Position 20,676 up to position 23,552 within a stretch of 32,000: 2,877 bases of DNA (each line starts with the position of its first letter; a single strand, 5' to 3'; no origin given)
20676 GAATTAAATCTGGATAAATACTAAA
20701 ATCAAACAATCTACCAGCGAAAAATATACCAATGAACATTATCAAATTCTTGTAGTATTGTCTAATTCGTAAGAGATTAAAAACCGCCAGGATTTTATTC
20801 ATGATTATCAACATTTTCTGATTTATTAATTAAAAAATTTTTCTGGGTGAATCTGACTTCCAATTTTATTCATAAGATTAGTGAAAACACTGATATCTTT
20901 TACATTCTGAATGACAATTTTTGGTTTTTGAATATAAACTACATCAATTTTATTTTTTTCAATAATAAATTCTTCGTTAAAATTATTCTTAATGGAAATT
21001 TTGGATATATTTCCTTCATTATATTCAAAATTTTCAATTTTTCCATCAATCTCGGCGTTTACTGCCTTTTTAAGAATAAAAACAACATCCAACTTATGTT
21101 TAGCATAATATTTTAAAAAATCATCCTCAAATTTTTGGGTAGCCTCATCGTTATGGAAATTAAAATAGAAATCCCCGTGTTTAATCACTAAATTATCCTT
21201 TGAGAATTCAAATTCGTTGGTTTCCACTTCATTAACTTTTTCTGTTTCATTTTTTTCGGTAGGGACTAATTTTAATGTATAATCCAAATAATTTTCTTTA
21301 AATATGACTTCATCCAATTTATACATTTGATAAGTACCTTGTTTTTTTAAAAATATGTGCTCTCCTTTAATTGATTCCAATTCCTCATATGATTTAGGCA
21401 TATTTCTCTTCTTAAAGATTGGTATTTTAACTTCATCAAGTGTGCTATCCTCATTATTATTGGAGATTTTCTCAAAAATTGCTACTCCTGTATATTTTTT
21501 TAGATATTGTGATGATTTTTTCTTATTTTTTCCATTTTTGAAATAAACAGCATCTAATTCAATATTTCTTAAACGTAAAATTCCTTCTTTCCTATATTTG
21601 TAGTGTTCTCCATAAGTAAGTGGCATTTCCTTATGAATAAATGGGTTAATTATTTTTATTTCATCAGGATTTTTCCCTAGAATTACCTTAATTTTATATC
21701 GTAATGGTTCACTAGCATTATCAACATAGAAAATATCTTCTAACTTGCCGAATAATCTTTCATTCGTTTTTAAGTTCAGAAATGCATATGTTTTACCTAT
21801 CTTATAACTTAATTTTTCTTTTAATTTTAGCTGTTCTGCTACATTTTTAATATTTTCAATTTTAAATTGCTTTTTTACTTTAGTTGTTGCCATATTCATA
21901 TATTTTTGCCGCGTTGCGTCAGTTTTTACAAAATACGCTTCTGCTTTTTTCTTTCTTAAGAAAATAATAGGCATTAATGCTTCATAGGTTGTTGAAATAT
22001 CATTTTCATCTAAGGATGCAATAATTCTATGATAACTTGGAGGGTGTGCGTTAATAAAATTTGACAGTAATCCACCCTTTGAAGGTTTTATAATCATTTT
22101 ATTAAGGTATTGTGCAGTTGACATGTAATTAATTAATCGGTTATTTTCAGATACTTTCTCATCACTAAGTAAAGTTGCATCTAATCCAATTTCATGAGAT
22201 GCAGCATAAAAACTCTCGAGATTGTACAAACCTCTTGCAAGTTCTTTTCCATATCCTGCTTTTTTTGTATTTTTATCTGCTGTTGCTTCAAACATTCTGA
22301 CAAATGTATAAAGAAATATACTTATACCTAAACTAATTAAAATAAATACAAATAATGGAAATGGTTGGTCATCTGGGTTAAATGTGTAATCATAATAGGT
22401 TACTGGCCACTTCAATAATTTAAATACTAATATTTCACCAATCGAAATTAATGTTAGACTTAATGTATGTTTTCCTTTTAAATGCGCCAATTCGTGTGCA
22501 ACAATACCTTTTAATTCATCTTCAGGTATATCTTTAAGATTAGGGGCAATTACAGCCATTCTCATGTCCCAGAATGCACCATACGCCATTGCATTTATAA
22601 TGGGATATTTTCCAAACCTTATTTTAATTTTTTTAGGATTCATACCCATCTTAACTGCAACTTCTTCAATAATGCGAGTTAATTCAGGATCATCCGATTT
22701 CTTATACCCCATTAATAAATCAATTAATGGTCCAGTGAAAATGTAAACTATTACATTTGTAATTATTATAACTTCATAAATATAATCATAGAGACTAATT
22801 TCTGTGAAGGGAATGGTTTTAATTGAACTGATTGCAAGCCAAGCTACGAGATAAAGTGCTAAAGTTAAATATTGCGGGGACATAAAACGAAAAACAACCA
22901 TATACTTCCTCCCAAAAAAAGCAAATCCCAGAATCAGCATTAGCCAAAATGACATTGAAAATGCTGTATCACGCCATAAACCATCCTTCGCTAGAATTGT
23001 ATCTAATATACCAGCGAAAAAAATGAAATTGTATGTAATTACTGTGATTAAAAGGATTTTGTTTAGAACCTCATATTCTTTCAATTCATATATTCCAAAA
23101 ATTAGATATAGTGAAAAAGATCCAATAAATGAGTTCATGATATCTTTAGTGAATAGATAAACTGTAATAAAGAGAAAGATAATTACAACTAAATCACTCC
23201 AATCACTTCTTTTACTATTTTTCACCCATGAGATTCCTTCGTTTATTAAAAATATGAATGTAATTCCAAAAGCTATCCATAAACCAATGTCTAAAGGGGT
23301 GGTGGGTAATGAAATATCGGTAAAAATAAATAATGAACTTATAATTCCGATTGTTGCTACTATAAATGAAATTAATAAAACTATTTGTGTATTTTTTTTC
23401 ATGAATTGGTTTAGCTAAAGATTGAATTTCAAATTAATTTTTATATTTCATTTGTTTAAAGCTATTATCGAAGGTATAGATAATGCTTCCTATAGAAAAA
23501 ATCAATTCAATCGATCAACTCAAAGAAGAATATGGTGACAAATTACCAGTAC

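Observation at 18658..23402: Uncharacterised three-gene operon: giant M48 membrane protease, UbiA prenyltransferase, DUF362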

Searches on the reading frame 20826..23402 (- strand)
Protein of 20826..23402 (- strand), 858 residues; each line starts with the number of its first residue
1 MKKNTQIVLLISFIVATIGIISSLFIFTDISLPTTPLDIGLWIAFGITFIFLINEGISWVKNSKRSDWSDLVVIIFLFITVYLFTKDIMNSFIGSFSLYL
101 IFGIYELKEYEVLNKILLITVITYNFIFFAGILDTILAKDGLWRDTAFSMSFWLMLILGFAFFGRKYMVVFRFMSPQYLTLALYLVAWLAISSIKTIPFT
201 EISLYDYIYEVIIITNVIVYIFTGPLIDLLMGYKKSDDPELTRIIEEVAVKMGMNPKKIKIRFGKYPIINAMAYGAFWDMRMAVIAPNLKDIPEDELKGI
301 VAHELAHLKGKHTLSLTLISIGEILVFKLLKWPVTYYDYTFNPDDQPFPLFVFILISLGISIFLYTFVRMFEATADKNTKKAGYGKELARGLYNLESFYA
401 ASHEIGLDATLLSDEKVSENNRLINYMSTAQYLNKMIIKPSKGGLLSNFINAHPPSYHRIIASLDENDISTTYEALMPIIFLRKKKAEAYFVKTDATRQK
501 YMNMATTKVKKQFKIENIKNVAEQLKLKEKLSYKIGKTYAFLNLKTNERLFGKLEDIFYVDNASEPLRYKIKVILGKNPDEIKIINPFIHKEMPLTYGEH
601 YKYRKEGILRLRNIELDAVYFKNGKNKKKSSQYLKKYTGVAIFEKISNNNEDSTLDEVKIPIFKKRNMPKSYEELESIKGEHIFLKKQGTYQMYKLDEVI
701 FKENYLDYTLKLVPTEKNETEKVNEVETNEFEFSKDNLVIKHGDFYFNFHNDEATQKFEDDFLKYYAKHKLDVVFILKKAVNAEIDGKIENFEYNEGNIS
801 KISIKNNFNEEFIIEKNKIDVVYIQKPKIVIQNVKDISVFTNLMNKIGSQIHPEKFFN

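Call 4: search_protein_families(library=pfam, proteins=[window:20826-23402:-], max_evalue=0.01)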
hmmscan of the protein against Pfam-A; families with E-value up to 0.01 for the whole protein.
window:20826-23402:- (858 aa): 2 families
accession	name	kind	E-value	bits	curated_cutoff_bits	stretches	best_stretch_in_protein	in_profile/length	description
PF01435.24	Peptidase_M48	-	1e-16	61.7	20.3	1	237-461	3-180/186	Peptidase family M48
PF05569.17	Peptidase_M56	-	0.007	16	31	0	219-319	115-215/296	BlaR1 peptidase M56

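Call 5: search_protein_families(library=ncbifam, proteins=[window:20826-23402:-], max_evalue=0.01)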
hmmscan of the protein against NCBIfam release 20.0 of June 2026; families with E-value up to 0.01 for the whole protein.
window:20826-23402:- (858 aa): 8 families
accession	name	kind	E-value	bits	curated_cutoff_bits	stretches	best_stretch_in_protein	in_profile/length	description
NF002322.0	PRK01265.1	equivalog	4.5e-11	42.8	275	1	181-380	17-230/325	zinc metalloprotease HtpX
NF002669.0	PRK02391.1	equivalog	7.9e-09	35.1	341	1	210-365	45-204/298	zinc metalloprotease HtpX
NF002826.0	PRK03001.1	equivalog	8.5e-08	31.7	369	1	235-460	64-272/285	zinc metalloprotease HtpX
NF002363.0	PRK01345.1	equivalog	2.5e-07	30.1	422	1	235-320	63-147/318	zinc metalloprotease HtpX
NF003965.0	PRK05457.1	equivalog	1.3e-05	24.7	245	1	235-413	73-258/285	protease HtpX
NF003425.0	PRK04897.1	equivalog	0.00019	20.7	355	1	233-313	74-153/298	zinc metalloprotease HtpX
NF002839.0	PRK03072.1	equivalog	0.00039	19.6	412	1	181-460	13-278/291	zinc metalloprotease HtpX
NF002775.0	PRK02870.1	equivalog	0.0007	18.9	285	1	238-368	114-244/338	zinc metalloprotease HtpX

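Call 8: search_solved_structures(query=window:20826-23402:-, max_evalue=1, show_alignments=2)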
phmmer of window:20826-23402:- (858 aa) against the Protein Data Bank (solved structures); distinct sequences matched with E-value up to 1: 2.
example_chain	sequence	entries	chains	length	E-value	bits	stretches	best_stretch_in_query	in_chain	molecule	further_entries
9fqr_HU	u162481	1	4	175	0.048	15.2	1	631-736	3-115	DPY30 domain-containing protein 1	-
3cqb_A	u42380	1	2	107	0.26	12.8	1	268-319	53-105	Probable protease htpX homolog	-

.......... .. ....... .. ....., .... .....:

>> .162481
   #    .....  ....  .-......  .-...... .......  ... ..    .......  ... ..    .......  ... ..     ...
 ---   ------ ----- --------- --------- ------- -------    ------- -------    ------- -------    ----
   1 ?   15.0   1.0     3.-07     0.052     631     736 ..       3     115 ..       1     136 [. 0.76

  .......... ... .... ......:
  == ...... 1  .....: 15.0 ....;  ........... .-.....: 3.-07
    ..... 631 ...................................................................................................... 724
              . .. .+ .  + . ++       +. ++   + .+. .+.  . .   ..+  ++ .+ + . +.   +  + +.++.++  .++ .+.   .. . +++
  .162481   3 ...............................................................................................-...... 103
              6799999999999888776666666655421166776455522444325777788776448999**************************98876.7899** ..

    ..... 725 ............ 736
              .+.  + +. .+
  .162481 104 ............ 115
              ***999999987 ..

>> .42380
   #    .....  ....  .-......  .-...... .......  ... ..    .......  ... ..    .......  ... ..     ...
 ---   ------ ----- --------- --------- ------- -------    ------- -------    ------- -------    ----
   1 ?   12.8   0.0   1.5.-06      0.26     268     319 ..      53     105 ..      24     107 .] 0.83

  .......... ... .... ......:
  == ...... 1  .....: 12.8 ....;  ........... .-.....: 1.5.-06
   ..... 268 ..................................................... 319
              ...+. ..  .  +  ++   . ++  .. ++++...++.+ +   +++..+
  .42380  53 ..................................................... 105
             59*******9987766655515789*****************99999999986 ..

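Call 23: find_homologous_proteins(query=window:20826-23402:-, max_evalue=0.00001)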
Query window:20826-23402:- (858 aa): 342 proteins with E <= 0.00001 among 8000 candidates; the best 120 are listed.
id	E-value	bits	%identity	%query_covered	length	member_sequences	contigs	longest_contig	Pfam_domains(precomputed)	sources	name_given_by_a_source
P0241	0.0e+0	1895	100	100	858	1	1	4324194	PF01435.25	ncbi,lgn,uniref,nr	ncbi:M48 family metalloprotease [Promethearchaeum syntrophicum]|uniref:M48 family metalloprotease n=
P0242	0.0e+0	1625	85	100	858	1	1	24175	PF01435.25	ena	-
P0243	0.0e+0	1559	82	100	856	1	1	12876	PF01435.25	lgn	-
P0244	0.0e+0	1559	81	100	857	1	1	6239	PF01435.25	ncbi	-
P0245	0.0e+0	1558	81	100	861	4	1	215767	PF01435.25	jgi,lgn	jgi:Zn-dependent protease with chaperone function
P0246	0.0e+0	1551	81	100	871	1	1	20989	PF01435.25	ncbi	-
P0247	0.0e+0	1528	81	100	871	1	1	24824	PF01435.25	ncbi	-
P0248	0.0e+0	1522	80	100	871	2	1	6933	PF01435.25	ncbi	-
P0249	0.0e+0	1517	82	96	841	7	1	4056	PF01435.25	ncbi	ncbi:MAG: M48 family metalloprotease [Promethearchaeota archaeon]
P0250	0.0e+0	1401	74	100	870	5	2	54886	PF01435.25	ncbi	ncbi:MAG: M48 family metalloprotease [Promethearchaeota archaeon]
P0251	3.4e-285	967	53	100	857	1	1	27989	PF01435.25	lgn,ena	-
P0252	3.8e-282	957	53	100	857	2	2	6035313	PF01435.25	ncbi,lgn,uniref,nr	ncbi:Protease HtpX [Candidatus Lokiarchaeum ossiferum]|uniref:Protease HtpX n=1 Tax=Candidatus Lokia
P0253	2.9e-281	954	53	100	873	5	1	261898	PF01435.25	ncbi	ncbi:M48 family metalloprotease [Candidatus Harpocratesius sp.]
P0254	8.9e-279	945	52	100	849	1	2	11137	PF01435.25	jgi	jgi:Zn-dependent protease with chaperone function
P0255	2.3e-277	941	52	100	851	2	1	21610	PF01435.25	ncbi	-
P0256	9.6e-276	935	51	100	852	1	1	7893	PF01435.25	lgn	-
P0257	3.0e-268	911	50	100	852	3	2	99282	PF01435.25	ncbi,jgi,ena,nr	ncbi:MAG: hypothetical protein DRO88_01175 [Promethearchaeia archaeon]|nr:MAG: hypothetical protein 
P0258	1.1e-261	889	50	100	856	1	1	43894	PF01435.25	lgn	-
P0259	1.6e-261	888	48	99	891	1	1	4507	PF01435.25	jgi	-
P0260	9.6e-254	863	50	95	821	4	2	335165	PF01435.25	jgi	jgi:heat shock protein HtpX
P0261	3.5e-243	828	47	100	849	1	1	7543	PF01435.25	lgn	-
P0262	3.1e-240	818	48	100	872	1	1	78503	PF01435.25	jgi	jgi:Zn-dependent protease with chaperone function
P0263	1.6e-236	806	47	100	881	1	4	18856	PF01435.25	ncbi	ncbi:MAG: M48 family metalloprotease [Promethearchaeota archaeon]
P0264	5.0e-232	791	46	100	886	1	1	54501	PF01435.25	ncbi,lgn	-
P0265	5.3e-231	787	46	100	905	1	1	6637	PF01435.25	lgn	-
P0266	4.6e-218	745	45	100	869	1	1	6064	PF01435.25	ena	-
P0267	1.4e-197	677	63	56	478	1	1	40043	PF01435.25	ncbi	ncbi:MAG: M48 family metalloprotease, partial [Promethearchaeota archaeon]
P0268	2.4e-187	643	43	92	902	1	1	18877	PF01435.25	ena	-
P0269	2.1e-185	637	40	100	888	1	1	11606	PF01435.25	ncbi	-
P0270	1.2e-182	628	42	92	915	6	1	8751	PF01435.25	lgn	-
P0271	1.7e-172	594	41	95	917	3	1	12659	PF01435.25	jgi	jgi:Zn-dependent protease with chaperone function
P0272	5.1e-172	592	40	94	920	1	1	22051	PF01435.25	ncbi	ncbi:MAG: M48 family metalloprotease [Promethearchaeota archaeon]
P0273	1.6e-167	577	49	66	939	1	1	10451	PF01435.25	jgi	jgi:Zn-dependent protease with chaperone function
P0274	6.5e-165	569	38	100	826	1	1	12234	PF01435.25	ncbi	-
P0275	4.9e-164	566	38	95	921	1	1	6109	PF01435.25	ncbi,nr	ncbi:MAG: M48 family metalloprotease [Candidatus Lokiarchaeota archaeon]|nr:M48 family metalloprotea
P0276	7.3e-163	562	50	60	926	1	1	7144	PF01435.25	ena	-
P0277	1.8e-159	551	43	78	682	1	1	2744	PF01435.25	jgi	jgi:Zn-dependent protease with chaperone function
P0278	1.3e-158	548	48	66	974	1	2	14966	PF01435.25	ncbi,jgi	ncbi:MAG: M48 family metalloprotease [Promethearchaeota archaeon]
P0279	2.5e-158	547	37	95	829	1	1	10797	PF01435.25,PF05569.18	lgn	-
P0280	4.3e-158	546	48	68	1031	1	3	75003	PF01435.25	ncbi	ncbi:MAG: M48 family metalloprotease [Promethearchaeota archaeon]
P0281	7.6e-158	545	38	100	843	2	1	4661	PF01435.25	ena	-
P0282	1.1e-157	545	39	96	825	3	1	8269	PF01435.25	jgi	-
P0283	1.6e-157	544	39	94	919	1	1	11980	PF01435.25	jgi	-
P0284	9.6e-157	542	37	100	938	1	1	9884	PF01435.25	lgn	-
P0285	3.2e-156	540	40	97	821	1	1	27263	PF01435.25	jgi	-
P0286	4.9e-156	540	38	95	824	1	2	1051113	PF01435.25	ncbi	ncbi:MAG: M48 family metallopeptidase [Promethearchaeota archaeon]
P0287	6.1e-156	539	37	94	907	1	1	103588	PF01435.25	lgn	-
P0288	1.0e-155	538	37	100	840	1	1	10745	PF01435.25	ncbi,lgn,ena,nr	ncbi:MAG: M48 family metalloprotease [Candidatus Lokiarchaeota archaeon]|nr:M48 family metalloprotea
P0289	2.5e-155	537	39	95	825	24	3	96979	PF01435.25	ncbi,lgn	-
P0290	3.1e-155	537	39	97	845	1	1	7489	PF01435.25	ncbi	ncbi:MAG: M48 family metalloprotease [Candidatus Hodarchaeota archaeon]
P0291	5.5e-155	536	39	96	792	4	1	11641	PF01435.25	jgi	-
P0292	1.2e-154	535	37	100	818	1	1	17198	PF01435.25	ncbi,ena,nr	ncbi:MAG TPA: M48 family metalloprotease [Candidatus Lokiarchaeia archaeon]|nr:M48 family metallopro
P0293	1.9e-154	534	39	100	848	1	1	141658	PF01435.25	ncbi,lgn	-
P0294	2.9e-154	534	39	95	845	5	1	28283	PF01435.25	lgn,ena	-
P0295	9.1e-154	532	39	95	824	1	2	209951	PF01435.25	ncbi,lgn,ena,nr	ncbi:MAG: M48 family metalloprotease [Candidatus Lokiarchaeota archaeon]|nr:M48 family metalloprotea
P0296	1.1e-153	532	37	100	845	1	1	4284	PF01435.25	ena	-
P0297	3.1e-153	530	38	94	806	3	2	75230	PF01435.25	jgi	-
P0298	4.6e-153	530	39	94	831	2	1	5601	PF01435.25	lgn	-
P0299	5.1e-153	530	38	100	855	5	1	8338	PF01435.25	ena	-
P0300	7.0e-153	529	38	100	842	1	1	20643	PF01435.25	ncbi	-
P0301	1.3e-152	528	37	100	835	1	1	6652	PF01435.25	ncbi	-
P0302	1.3e-152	528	38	95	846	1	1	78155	PF01435.25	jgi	jgi:Zn-dependent protease with chaperone function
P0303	3.2e-152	527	37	100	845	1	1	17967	PF01435.25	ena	-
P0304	3.9e-152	527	40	89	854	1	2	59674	PF01435.25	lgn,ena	-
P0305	3.9e-152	527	39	100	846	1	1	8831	PF01435.25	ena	-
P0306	4.4e-152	526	37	100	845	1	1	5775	PF01435.25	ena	-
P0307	4.9e-152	526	37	100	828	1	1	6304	PF01435.25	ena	-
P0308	5.2e-152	526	38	100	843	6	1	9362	PF01435.25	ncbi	-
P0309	7.4e-152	526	39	93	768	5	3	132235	PF01435.25,PF05569.18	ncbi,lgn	ncbi:MAG: M48 family metalloprotease [Promethearchaeati archaeon]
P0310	8.3e-152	526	36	100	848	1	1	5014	PF01435.25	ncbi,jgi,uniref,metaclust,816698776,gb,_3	ncbi:hypothetical protein LCGC14_1282380 [marine sediment metagenome]|uniref:Peptidase M48 domain-co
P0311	8.8e-152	525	37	100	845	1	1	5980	PF01435.25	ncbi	-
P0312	1.4e-151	525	37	100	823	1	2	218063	PF01435.25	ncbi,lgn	-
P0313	1.5e-151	525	39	93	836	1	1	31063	PF01435.25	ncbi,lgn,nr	ncbi:MAG: M48 family metalloprotease [Candidatus Lokiarchaeota archaeon]|nr:M48 family metalloprotea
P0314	1.8e-151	524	38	94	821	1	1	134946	PF01435.25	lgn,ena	-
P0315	1.9e-151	524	35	100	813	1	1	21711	PF01435.25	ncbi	ncbi:MAG: M48 family metalloprotease [Promethearchaeota archaeon]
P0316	2.5e-151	524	37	100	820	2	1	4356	PF01435.25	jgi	jgi:Zn-dependent protease with chaperone function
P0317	3.0e-151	524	37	100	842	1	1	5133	PF01435.25,PF05569.18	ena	-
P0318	3.3e-151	524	37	100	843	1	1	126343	PF01435.25,PF05569.18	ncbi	-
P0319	3.8e-151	523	38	94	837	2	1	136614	PF01435.25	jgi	jgi:Zn-dependent protease with chaperone function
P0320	5.6e-151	523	36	100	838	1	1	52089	PF01435.25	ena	-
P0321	9.6e-151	522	37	100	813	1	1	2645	PF01435.25,PF05569.18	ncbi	-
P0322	1.5e-150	521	36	100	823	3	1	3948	PF01435.25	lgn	-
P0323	2.2e-150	521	38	92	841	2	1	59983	PF01435.25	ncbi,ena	-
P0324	8.5e-150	519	38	96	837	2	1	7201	PF01435.25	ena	-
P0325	1.0e-149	519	38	95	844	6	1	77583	PF01435.25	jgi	-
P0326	1.1e-149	518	37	100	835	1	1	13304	PF01435.25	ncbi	ncbi:MAG: M48 family metalloprotease [Candidatus Hermodarchaeota archaeon]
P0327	1.7e-149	518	38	93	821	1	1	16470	PF01435.25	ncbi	ncbi:MAG: M56 family metallopeptidase [Promethearchaeota archaeon]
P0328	1.7e-149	518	38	100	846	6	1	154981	PF01435.25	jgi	-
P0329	1.9e-149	518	38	100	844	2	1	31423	PF01435.25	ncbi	ncbi:MAG: M48 family metalloprotease [Promethearchaeota archaeon]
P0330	2.5e-149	517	46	67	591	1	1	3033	PF01435.25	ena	-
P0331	2.7e-149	517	38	100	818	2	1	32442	PF01435.25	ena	-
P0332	3.3e-149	517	38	100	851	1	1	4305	PF01435.25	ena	-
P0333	7.7e-149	516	38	100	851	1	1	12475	PF01435.25,PF05569.18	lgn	-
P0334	1.7e-148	515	44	71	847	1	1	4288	PF01435.25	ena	-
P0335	1.8e-148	515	38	100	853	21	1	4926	PF01435.25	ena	-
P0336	2.4e-148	514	38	92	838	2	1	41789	PF01435.25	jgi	-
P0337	2.5e-148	514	38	100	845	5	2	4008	PF01435.25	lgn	-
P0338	2.9e-148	514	37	100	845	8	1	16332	PF01435.25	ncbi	-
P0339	3.0e-148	514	38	100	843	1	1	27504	PF01435.25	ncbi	ncbi:MAG: M48 family metalloprotease [Promethearchaeota archaeon]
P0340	3.2e-148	514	39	94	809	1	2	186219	PF01435.25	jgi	jgi:Zn-dependent protease with chaperone function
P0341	6.0e-148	513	37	100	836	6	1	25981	PF01435.25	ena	-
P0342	7.2e-148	512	40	92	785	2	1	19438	PF01435.25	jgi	-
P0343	8.2e-148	512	38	100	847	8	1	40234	PF01435.25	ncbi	ncbi:MAG: M48 family metalloprotease [Promethearchaeota archaeon]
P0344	1.1e-147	512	38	100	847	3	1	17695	PF01435.25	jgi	-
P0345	1.1e-147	512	37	100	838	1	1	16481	PF01435.25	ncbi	ncbi:MAG: M48 family metalloprotease [Promethearchaeota archaeon]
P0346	1.9e-147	511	37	100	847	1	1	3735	PF01435.25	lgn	-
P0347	1.9e-147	511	38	95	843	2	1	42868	PF01435.25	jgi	-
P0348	2.1e-147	511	37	100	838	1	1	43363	PF01435.25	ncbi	ncbi:MAG: M48 family metalloprotease [Promethearchaeota archaeon]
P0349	2.2e-147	511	39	92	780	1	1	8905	PF01435.25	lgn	-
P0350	3.7e-147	510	37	100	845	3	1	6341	PF01435.25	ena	-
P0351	4.7e-147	510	37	100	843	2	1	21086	PF01435.25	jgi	-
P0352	6.5e-147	509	37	96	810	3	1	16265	PF01435.25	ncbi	-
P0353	7.6e-147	509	37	100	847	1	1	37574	PF01435.25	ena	-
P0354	1.1e-146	509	35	100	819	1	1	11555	PF01435.25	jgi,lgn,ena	-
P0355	1.2e-146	508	38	98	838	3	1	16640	PF01435.25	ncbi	-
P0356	1.2e-146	508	37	95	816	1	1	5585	PF01435.25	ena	-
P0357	1.4e-146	508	37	100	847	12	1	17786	PF01435.25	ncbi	-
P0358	2.0e-146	508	37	100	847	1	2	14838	PF01435.25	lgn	-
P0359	2.2e-146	508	37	100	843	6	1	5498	PF01435.25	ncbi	-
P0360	2.5e-146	507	38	100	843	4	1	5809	PF01435.25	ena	-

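Call 41: predict_structure(alignment_id=A2)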
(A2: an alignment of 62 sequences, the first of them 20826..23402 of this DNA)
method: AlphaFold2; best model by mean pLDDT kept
length: 858 residues; sequences in the alignment: 62
mean_pLDDT: 87.4   pTM: 0.86
mean pLDDT of the five models: 87.4, 87.2, 86.3, 85.8, 85.5
residues with pLDDT >= 90: 442; 70-90: 364; 50-70: 34; < 50: 18
segments of 3 or more residues with pLDDT < 50: 650-653, 718-728
pLDDT, mean of each block of 10 residues (from residue 1): 89 93 85 86 94 93 87 94 90 93 85 89 95 89 93 91 83 64 86 78 81 90 87 88 94 93 87 90 89 91 94 91 93 91 89 91 87 94 95 87 59 84 92 92 81 75 91 89 90 94 96 94 91 93 94 96 96 90 95 93 88 93 69 88 79 70 87 87 85 89 82 66 42 78 89 86 90 90 90 90 93 92 90 88 89 83
secondary structure, 60 per line:
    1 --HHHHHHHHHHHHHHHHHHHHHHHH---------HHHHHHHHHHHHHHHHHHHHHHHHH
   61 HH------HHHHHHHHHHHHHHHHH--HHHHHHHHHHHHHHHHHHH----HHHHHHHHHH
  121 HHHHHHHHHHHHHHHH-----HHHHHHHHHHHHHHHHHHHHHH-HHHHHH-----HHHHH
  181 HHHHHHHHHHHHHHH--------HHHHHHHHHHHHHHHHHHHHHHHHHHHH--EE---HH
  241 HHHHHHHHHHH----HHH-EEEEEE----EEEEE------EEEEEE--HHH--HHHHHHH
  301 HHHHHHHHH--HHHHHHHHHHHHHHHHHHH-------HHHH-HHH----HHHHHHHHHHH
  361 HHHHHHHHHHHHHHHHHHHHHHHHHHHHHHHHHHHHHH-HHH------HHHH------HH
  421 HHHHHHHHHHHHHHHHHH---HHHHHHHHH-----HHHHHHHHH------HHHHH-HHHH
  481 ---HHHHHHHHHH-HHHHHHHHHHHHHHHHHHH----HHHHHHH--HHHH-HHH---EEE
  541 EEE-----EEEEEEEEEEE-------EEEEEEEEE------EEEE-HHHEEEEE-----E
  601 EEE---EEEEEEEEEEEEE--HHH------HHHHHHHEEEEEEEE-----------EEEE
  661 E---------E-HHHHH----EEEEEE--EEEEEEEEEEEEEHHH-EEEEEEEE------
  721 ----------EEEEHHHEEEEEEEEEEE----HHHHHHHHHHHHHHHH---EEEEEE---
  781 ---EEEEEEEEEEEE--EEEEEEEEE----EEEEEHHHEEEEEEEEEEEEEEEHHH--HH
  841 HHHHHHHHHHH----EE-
elements in order (helices of 4 or more, strands of 3 or more residues): H3-26 H36-62 H69-85 H88-106 H111-136 H142-163 H165-170 H176-195 H204-231 H239-251 E260-265 E270-274 E281-286 H294-309 H312-330 H338-341 H350-398 H409-412 H419-438 H442-450 H456-464 H471-475 H477-480 H484-493 H495-513 H518-524 H527-530 E538-543 E549-559 E567-575 E582-585 E590-594 E600-603 E607-619 H631-637 E638-645 E657-661 H673-677 E682-687 E690-702 E707-714 E731-734 E738-748 H753-768 E772-777 E784-795 E798-806 E811-815 E819-833 H839-851
